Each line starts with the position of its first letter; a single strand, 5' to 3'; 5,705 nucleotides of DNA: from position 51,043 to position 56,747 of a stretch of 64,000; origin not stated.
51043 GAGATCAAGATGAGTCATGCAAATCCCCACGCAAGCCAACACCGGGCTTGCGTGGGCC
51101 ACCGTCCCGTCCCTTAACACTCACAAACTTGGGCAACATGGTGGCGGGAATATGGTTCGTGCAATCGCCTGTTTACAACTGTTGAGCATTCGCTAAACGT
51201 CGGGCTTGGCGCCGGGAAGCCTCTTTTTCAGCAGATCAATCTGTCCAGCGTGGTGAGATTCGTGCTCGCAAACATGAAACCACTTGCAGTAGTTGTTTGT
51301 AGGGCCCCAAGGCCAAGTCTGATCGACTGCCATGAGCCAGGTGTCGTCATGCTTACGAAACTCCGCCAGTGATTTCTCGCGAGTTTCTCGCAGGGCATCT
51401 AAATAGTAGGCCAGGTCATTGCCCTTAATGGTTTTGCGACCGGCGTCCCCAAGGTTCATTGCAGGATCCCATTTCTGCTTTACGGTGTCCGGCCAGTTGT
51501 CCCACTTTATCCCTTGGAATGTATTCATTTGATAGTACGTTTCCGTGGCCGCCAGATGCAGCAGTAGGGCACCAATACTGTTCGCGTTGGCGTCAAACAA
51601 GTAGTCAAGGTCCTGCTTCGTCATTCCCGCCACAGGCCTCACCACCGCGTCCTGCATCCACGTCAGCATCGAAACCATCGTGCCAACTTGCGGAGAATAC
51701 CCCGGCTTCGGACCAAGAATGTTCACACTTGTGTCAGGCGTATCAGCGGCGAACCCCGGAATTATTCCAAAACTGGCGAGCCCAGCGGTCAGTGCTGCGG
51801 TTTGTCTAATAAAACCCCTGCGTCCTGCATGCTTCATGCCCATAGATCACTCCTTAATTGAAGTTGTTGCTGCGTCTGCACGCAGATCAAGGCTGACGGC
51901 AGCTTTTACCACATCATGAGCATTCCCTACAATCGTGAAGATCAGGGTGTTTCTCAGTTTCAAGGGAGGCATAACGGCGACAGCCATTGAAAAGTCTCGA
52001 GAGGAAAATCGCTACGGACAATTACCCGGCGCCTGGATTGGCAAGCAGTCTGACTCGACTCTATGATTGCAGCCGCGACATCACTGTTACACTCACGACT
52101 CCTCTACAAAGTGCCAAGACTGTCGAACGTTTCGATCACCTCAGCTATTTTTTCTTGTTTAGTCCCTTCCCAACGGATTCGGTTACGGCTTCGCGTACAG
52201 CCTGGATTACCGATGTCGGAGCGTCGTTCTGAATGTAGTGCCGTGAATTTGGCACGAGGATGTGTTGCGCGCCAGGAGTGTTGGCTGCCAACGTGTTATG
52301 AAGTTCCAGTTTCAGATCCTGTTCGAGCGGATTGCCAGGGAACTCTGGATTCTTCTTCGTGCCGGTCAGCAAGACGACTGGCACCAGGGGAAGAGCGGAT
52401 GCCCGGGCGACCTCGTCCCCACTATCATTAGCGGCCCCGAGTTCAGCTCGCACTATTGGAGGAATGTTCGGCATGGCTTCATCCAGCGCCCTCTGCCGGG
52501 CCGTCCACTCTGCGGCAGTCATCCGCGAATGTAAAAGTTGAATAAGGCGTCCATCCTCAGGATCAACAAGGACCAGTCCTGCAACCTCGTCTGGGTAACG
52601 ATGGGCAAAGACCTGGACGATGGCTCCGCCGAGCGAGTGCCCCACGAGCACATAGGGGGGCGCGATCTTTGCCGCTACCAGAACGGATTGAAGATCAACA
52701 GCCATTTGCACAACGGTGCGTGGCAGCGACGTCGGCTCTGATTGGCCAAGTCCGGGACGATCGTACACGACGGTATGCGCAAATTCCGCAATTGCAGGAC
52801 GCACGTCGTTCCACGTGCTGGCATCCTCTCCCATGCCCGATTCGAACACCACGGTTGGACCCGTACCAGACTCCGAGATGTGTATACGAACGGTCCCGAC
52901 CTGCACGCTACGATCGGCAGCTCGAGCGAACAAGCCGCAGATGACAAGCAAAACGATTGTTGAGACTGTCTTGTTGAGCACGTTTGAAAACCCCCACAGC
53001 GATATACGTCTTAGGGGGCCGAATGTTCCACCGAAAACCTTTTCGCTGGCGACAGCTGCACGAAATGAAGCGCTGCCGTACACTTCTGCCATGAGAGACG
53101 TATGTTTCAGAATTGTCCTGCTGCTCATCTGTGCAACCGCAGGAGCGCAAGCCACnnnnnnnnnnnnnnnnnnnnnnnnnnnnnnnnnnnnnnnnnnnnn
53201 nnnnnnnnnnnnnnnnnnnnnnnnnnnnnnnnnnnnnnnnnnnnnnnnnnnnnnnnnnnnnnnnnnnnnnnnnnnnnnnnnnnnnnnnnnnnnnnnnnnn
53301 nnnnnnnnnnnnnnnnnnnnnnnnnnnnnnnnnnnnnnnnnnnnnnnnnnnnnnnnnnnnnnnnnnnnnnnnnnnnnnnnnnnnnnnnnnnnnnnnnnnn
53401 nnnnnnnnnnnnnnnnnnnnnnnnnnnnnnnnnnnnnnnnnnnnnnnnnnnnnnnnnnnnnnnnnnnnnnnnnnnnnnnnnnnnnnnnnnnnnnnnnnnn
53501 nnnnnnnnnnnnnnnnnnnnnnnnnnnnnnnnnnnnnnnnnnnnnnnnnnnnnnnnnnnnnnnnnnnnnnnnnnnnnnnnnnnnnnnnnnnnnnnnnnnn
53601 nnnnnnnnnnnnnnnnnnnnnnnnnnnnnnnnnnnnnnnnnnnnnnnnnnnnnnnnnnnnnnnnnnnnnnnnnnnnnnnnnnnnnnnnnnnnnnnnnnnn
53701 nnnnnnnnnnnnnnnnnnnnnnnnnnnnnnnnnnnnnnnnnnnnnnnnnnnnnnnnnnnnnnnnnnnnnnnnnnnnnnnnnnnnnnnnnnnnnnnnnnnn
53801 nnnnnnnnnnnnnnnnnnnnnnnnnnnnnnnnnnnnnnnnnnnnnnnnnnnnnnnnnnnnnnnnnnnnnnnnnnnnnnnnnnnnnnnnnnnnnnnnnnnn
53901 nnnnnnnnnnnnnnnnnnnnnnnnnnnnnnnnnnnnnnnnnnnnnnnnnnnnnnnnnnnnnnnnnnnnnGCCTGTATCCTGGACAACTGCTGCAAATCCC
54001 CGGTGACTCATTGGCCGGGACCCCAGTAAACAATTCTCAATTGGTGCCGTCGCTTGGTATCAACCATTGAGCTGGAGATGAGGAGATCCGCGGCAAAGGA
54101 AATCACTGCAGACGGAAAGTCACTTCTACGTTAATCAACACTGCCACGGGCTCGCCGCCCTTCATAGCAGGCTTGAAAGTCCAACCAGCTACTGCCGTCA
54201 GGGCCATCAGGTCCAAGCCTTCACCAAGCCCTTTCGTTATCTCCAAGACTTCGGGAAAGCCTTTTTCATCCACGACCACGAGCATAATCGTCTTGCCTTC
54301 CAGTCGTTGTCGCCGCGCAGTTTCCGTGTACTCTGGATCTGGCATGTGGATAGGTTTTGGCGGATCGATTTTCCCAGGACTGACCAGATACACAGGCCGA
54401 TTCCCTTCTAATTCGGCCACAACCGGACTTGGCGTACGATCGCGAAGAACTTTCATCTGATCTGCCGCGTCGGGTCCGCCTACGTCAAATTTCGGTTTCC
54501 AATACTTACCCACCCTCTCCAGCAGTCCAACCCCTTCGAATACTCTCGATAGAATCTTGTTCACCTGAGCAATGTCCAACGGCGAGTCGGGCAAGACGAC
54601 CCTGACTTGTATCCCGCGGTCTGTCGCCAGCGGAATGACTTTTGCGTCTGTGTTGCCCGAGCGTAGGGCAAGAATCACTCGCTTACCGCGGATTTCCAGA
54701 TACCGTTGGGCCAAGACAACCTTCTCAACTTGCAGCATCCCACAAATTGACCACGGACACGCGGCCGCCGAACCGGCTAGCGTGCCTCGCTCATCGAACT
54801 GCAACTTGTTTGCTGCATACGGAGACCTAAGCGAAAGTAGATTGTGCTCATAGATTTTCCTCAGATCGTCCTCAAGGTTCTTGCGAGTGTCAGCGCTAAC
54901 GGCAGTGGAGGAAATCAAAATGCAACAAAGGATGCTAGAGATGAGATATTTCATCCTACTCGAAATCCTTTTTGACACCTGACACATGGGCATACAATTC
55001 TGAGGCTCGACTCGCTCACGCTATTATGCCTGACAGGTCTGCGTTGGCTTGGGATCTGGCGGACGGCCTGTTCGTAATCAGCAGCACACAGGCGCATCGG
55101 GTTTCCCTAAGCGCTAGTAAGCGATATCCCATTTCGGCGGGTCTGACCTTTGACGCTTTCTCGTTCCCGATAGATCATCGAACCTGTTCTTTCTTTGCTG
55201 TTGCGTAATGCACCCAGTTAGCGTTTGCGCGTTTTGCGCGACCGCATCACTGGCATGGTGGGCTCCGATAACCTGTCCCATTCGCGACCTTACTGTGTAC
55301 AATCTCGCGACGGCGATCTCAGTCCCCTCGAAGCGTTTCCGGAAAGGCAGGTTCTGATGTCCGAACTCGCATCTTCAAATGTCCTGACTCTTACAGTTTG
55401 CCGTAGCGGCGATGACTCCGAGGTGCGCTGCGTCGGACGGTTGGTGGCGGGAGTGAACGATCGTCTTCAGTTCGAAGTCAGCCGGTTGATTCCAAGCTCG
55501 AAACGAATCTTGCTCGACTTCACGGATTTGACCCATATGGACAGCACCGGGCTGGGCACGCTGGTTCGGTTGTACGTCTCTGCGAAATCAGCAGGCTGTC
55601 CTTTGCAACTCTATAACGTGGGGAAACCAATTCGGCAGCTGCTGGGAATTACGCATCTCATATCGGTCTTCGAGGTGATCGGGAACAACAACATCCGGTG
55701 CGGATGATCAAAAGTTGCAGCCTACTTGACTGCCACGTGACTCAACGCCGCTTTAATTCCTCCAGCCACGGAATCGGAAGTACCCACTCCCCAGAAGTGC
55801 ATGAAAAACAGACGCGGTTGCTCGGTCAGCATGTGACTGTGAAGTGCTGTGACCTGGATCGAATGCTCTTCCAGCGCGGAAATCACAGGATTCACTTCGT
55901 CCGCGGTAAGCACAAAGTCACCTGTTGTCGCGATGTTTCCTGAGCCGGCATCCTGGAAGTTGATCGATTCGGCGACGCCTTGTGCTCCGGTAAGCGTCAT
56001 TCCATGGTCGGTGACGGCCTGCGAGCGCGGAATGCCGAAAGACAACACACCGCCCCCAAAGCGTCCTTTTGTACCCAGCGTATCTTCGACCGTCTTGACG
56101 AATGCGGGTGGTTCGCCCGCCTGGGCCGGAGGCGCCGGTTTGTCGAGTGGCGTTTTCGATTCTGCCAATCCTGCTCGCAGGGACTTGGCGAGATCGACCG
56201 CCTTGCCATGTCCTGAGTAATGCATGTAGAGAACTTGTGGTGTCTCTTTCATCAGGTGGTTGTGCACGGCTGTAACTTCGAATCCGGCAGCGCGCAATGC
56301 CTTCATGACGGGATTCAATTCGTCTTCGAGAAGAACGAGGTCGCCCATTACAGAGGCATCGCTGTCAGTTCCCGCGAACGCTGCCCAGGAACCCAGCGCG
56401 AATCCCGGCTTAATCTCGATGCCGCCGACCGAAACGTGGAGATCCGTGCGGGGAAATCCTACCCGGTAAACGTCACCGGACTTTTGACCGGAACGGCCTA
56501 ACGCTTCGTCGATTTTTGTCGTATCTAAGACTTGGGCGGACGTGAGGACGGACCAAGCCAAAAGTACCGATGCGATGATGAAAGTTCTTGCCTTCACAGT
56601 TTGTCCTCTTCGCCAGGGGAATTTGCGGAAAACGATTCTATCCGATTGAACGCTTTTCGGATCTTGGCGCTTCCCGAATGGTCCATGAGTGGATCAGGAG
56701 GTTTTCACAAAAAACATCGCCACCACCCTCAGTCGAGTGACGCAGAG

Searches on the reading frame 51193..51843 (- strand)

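Call 47: search_protein_families(library=pfam, proteins=[window:51193-51843:-], max_evalue=0.001)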
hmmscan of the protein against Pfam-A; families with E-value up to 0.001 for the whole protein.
window:51193-51843:- (216 aa): 3 families
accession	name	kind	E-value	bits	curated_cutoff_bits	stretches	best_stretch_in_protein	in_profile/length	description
PF04978.18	MST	-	3.9e-13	50.5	27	1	56-209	2-147/149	Mycothiol-S-transferase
PF05163.17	DinB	-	2.2e-07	31.4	23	1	55-205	7-141/165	DinB family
PF12867.12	DinB_2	-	6.3e-07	30.3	24.8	1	60-202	2-128/128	DinB superfamily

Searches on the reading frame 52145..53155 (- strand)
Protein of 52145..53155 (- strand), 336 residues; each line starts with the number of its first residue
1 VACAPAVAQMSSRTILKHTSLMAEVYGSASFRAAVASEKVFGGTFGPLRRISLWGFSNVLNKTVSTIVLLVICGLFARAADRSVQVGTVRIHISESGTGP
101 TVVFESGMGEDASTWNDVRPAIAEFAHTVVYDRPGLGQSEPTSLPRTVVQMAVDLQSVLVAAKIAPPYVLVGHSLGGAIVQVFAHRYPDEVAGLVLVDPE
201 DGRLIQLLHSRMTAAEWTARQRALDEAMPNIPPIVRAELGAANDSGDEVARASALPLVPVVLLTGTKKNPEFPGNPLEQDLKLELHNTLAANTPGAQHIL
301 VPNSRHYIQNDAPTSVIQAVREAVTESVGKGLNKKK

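Call 47: search_protein_families(library=pfam, proteins=[window:52145-53155:-], max_evalue=0.001)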
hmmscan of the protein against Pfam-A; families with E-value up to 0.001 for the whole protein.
window:52145-53155:- (336 aa): 4 families
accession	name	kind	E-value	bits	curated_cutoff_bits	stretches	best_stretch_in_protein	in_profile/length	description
PF00561.26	Abhydrolase_1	-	8.9e-17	62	25.8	1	100-237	1-129/245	alpha/beta hydrolase fold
PF12697.13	Abhydrolase_6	-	4e-14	54.2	26.3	1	102-316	1-214/217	Alpha/beta hydrolase family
PF12146.15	Hydrolase_4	-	1e-11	45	27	1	101-199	6-109/239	Serine aminopeptidase, S33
PF06821.19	Ser_hydrolase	-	0.00067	20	22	0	162-210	51-95/172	Serine hydrolase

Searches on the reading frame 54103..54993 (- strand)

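Call 47: search_protein_families(library=pfam, proteins=[window:54103-54993:-], max_evalue=0.001)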
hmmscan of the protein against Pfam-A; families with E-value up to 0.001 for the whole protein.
window:54103-54993:- (296 aa): 1 family
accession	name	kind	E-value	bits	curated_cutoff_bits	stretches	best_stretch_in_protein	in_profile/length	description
PF03544.19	TonB_C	-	2e-15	57.5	24.6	1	219-295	2-79/79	Gram-negative bacterial TonB protein C-terminal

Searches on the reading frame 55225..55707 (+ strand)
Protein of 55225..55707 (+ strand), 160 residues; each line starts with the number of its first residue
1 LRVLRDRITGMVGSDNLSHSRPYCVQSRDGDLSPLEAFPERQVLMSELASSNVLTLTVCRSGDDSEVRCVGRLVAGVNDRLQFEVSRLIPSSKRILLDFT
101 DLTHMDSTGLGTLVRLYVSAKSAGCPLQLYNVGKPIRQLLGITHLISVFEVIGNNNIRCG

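Call 47: search_protein_families(library=pfam, proteins=[window:55225-55707:+], max_evalue=0.001)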
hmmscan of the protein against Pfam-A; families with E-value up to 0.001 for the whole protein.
window:55225-55707:+ (160 aa): 2 families
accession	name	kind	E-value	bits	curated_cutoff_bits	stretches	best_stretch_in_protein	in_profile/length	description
PF01740.26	STAS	-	5.4e-12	45.8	22.6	1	66-150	12-98/106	STAS domain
PF13466.11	STAS_2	-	1.6e-07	31.8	29.2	1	80-140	14-74/80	STAS domain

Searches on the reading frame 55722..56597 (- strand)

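Call 47: search_protein_families(library=pfam, proteins=[window:55722-56597:-], max_evalue=0.001)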
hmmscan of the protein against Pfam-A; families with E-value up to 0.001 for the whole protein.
window:55722-56597:- (291 aa): 1 family
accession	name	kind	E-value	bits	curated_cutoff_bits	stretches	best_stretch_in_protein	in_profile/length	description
PF07485.16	DUF1529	-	1.1e-84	280.6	25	2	28-145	2-120/121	Domain of Unknown Function (DUF1259)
